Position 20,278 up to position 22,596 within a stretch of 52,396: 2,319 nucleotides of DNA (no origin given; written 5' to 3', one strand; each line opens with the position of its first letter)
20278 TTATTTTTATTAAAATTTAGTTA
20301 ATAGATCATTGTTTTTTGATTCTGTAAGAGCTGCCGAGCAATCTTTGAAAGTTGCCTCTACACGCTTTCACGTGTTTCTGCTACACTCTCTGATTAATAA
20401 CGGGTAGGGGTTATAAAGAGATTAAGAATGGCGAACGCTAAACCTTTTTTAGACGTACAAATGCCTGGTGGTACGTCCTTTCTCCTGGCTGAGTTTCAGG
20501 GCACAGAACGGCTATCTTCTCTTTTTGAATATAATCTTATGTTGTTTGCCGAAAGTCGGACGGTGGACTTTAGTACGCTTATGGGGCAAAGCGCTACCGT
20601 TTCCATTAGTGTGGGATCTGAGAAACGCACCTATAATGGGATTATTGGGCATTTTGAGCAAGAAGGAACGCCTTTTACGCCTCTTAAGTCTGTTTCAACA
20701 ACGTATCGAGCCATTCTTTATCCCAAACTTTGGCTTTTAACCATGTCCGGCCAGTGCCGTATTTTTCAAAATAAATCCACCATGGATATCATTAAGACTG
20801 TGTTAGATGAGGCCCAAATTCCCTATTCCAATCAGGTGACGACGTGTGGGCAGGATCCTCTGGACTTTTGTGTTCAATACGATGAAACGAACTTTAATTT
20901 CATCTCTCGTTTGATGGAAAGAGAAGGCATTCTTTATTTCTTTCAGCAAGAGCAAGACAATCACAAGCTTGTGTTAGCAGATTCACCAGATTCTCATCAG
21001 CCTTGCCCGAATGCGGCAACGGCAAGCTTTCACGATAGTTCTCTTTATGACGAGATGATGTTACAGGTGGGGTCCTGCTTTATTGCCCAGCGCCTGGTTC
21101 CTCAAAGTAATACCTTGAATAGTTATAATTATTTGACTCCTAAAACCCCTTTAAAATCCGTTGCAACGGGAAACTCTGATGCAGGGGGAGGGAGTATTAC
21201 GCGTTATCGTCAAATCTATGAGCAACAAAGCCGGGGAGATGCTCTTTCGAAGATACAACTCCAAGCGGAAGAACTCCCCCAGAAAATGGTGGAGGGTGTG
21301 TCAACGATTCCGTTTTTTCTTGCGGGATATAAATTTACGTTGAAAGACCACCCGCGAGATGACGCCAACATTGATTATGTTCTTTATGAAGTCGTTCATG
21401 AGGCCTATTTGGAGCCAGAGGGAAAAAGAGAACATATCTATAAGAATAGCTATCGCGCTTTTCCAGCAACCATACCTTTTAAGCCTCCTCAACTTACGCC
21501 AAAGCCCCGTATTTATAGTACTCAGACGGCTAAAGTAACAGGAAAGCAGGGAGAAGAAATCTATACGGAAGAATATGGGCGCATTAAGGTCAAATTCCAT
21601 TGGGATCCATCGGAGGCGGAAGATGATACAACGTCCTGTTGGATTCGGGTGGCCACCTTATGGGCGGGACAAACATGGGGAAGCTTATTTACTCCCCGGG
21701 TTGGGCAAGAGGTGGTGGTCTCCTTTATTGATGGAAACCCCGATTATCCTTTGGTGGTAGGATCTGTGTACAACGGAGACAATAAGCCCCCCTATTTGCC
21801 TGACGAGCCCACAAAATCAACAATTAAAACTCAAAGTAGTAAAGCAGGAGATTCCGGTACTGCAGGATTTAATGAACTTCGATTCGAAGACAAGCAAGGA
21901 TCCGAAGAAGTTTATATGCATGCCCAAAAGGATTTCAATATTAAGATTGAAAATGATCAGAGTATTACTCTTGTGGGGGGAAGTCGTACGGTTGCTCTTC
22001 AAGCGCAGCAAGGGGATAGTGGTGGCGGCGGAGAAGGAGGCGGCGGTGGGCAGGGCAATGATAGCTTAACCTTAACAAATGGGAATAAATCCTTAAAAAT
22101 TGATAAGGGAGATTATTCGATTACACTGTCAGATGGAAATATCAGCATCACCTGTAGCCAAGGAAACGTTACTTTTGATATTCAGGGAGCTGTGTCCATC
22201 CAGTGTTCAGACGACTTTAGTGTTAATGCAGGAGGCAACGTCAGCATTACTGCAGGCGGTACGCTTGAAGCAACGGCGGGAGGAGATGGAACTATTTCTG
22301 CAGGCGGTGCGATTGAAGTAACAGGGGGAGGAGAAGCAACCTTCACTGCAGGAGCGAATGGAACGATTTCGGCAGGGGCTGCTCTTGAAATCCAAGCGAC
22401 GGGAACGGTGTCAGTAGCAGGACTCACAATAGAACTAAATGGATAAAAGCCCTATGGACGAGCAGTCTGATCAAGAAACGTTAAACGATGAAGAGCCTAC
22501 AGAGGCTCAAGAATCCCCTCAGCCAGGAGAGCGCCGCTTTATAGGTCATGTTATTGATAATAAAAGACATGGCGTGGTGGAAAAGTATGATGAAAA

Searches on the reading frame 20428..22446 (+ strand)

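Call 39: search_protein_families(library=pfam, proteins=[window:20428-22446:+], max_evalue=0.00001)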
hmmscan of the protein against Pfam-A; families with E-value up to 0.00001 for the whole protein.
window:20428-22446:+ (672 aa): 3 families
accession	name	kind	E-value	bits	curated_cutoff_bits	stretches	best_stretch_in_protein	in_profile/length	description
PF05954.17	Phage_GPD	-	8.3e-78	262.1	30.1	1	26-326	1-301/305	Phage tail baseplate hub (GPD)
PF22178.3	Gp5_trimer_C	-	2.2e-19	70.1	30.9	1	464-523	1-55/112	Bacteriophage T4 gp5 C-terminal trimerisation domain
PF04717.18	Phage_base_V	-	1.7e-15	57.6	23.8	1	380-448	11-75/75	Type VI secretion system/phage-baseplate injector OB domain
